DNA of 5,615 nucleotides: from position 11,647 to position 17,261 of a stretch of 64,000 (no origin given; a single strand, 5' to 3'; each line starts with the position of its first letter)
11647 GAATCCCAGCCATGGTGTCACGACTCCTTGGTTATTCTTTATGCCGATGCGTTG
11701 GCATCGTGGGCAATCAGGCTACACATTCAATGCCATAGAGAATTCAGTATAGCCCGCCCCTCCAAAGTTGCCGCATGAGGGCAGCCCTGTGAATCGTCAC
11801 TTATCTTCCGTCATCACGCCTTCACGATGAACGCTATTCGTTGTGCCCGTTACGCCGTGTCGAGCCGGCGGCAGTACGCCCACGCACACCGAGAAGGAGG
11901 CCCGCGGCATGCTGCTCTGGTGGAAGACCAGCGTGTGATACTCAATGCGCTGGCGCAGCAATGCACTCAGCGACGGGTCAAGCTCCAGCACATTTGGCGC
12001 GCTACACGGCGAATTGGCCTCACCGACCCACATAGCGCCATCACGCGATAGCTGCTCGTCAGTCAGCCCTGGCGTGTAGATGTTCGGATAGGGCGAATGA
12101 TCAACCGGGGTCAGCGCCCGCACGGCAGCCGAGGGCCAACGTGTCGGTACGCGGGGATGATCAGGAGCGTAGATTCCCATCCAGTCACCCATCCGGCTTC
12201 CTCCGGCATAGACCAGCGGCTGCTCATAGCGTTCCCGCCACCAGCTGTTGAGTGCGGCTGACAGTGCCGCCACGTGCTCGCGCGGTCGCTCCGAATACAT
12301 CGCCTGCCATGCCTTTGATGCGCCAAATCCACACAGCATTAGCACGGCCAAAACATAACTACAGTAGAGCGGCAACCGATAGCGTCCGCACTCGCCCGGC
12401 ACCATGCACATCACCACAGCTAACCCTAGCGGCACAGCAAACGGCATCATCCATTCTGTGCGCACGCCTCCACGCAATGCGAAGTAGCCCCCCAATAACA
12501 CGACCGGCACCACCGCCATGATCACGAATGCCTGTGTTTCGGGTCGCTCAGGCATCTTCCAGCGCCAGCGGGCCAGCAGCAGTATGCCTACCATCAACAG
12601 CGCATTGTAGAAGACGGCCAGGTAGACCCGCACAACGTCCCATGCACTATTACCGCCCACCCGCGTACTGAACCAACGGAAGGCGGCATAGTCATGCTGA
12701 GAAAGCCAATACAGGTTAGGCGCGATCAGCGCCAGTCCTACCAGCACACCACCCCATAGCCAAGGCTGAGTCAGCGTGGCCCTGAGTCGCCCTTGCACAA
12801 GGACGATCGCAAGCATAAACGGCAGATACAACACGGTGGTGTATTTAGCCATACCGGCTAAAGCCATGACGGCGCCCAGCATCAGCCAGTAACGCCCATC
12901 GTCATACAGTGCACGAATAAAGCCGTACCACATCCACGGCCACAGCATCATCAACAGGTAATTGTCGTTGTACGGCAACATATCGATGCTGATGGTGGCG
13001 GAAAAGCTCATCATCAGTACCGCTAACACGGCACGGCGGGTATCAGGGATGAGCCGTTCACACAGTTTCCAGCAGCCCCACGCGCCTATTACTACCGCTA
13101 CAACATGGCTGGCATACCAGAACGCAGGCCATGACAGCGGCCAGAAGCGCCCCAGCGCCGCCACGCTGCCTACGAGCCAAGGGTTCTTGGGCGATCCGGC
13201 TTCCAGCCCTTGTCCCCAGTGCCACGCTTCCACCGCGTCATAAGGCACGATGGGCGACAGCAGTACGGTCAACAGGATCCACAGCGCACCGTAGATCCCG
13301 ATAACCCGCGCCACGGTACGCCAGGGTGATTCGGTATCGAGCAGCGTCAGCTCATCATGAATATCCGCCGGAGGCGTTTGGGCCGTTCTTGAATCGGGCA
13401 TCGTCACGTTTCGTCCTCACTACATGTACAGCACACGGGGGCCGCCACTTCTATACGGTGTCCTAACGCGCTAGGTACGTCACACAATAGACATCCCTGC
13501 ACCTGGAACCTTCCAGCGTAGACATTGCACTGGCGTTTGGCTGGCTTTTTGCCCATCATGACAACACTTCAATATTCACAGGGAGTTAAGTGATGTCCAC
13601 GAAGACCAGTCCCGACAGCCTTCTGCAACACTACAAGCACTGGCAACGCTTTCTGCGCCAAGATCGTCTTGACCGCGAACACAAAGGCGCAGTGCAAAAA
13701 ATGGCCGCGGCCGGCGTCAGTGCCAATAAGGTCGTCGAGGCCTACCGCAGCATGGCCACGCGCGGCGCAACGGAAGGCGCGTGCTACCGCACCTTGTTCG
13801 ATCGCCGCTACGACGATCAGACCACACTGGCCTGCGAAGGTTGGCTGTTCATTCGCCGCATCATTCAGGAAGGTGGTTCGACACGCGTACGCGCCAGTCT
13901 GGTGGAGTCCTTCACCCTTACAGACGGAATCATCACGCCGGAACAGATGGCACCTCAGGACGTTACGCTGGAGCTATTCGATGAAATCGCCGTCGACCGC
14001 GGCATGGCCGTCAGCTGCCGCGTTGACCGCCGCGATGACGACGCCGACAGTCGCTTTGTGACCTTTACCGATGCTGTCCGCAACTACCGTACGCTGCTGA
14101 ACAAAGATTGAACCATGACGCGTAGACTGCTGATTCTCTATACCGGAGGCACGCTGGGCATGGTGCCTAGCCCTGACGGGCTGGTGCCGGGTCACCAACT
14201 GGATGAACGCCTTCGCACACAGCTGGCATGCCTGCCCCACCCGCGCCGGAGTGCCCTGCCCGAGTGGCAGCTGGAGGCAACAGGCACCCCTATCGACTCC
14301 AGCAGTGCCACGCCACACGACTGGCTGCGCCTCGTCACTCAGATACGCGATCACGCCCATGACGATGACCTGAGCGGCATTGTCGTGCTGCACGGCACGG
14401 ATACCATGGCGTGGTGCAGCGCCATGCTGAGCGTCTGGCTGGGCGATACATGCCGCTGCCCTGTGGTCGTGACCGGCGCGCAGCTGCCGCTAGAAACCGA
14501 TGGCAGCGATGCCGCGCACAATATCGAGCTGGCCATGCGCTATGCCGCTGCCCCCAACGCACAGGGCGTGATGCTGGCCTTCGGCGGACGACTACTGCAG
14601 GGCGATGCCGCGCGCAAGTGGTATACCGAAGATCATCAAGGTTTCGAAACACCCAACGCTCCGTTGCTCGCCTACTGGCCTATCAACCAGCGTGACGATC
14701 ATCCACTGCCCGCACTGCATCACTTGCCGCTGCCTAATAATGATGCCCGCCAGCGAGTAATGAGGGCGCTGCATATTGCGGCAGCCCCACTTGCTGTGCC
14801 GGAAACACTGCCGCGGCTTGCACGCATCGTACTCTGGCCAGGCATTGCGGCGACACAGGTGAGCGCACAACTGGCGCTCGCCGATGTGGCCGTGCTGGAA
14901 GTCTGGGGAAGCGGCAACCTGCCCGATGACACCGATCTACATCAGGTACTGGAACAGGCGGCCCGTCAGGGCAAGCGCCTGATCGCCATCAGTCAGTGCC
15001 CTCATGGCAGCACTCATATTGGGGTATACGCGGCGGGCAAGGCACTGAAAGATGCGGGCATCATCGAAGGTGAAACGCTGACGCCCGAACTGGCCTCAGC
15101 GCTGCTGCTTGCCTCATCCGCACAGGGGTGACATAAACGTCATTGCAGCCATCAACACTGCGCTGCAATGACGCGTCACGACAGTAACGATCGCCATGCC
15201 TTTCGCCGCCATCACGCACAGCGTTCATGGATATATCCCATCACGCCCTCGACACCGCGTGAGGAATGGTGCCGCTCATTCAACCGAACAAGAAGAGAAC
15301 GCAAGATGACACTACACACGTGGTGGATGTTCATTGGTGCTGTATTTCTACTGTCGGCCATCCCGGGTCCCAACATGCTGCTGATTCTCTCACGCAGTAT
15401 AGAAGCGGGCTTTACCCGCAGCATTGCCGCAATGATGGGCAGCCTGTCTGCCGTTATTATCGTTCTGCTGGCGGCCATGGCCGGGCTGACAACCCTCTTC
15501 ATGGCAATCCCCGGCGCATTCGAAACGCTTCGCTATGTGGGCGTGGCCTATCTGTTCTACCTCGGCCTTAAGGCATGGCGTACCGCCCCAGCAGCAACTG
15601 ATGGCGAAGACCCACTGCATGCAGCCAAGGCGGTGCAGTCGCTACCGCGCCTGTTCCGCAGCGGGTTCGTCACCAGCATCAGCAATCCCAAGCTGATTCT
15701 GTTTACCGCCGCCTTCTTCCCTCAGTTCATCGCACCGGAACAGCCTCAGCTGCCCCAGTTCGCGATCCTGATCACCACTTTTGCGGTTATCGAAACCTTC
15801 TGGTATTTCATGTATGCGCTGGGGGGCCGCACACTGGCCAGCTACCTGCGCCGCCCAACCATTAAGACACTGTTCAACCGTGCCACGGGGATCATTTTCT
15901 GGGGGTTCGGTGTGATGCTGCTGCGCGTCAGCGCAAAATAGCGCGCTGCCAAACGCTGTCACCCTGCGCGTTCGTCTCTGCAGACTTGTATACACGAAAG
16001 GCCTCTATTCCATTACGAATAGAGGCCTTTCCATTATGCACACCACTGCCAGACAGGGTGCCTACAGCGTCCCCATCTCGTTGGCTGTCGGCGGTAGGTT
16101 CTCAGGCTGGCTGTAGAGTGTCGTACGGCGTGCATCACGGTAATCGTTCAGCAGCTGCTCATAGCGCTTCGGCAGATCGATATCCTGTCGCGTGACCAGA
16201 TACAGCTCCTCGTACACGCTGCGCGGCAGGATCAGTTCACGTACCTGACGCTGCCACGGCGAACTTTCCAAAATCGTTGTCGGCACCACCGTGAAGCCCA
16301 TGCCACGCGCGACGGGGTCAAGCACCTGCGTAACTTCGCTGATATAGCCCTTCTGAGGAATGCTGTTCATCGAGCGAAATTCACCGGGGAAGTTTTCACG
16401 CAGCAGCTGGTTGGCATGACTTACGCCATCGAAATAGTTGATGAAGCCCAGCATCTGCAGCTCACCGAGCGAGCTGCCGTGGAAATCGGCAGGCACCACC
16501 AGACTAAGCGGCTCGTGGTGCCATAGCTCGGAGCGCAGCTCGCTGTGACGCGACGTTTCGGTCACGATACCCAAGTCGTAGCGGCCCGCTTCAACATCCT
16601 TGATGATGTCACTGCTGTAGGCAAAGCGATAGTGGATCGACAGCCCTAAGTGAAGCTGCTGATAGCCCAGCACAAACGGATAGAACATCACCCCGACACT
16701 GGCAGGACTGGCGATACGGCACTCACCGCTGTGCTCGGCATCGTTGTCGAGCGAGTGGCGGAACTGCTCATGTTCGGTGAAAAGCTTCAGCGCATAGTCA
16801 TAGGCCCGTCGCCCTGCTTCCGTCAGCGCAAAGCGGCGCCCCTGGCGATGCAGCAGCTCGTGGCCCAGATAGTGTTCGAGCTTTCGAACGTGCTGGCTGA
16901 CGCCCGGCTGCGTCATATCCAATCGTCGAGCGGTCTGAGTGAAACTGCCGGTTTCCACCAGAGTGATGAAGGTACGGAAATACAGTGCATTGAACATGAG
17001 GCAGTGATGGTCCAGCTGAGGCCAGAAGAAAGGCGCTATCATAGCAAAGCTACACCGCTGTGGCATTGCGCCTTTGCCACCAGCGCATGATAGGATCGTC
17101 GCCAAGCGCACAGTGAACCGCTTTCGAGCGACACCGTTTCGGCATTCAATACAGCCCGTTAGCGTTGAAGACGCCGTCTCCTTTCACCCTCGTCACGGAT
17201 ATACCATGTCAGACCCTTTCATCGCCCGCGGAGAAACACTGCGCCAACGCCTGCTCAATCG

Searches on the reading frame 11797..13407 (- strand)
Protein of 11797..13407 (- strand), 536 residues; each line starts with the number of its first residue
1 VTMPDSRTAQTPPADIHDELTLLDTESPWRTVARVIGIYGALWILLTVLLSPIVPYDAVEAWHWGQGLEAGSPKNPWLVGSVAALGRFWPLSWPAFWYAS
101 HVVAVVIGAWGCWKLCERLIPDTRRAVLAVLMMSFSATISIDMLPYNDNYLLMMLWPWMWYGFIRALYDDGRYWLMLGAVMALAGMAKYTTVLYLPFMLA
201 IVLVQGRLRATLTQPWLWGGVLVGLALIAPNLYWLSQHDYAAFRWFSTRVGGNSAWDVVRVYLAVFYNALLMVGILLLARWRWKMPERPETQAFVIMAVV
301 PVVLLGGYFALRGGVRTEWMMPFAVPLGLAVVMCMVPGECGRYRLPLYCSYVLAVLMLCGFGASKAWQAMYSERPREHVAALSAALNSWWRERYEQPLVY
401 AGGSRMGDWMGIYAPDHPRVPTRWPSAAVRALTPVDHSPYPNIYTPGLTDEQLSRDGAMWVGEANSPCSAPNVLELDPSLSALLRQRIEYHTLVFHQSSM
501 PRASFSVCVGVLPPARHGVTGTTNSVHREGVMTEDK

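Call 61: search_protein_families(library=pfam, proteins=[window:11797-13407:-], max_evalue=0.00001)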
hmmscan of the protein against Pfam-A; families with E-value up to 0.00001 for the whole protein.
window:11797-13407:- (536 aa): 1 family
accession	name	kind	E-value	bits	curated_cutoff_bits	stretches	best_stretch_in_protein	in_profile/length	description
PF13231.12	PMT_2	-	9.9e-19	68.5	26.1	1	76-234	7-160/160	Dolichyl-phosphate-mannose-protein mannosyltransferase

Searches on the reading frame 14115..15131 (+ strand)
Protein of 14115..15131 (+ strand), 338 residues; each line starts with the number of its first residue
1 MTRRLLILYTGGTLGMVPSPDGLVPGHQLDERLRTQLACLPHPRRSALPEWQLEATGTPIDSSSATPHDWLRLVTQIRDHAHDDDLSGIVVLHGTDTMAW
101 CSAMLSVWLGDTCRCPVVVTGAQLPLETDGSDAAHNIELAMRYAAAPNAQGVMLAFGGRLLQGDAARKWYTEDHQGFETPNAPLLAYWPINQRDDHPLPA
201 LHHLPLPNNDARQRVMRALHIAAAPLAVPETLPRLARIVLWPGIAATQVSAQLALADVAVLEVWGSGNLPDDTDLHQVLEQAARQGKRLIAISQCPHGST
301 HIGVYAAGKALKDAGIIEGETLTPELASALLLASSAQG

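Call 61: search_protein_families(library=pfam, proteins=[window:14115-15131:+], max_evalue=0.00001)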
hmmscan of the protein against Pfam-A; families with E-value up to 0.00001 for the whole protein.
window:14115-15131:+ (338 aa): 2 families
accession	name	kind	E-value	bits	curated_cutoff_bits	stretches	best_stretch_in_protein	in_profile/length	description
PF00710.25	Asparaginase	-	3.7e-41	141.2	22.5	1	4-188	1-180/193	Asparaginase, N-terminal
PF17763.6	Asparaginase_C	-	1.7e-16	60.6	34.6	1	238-335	5-101/114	Glutaminase/Asparaginase C-terminal domain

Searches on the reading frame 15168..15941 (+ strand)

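Call 61: search_protein_families(library=pfam, proteins=[window:15168-15941:+], max_evalue=0.00001)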
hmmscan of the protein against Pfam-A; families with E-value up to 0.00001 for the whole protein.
window:15168-15941:+ (257 aa): 1 family
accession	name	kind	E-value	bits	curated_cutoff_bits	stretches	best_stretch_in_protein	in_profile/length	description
PF01810.24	LysE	-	4.3e-38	131.2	25.6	1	62-253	3-191/193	LysE type translocator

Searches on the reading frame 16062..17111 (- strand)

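Call 61: search_protein_families(library=pfam, proteins=[window:16062-17111:-], max_evalue=0.00001)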
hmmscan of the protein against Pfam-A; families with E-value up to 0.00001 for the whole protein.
window:16062-17111:- (349 aa): 2 families
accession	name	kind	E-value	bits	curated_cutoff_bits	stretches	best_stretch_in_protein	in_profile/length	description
PF00126.33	HTH_1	-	1.6e-21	76.4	26.6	1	45-101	4-60/60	Bacterial regulatory helix-turn-helix protein, lysR family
PF03466.25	LysR_substrate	-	6.8e-21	75.1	28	1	126-322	3-202/209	LysR substrate binding domain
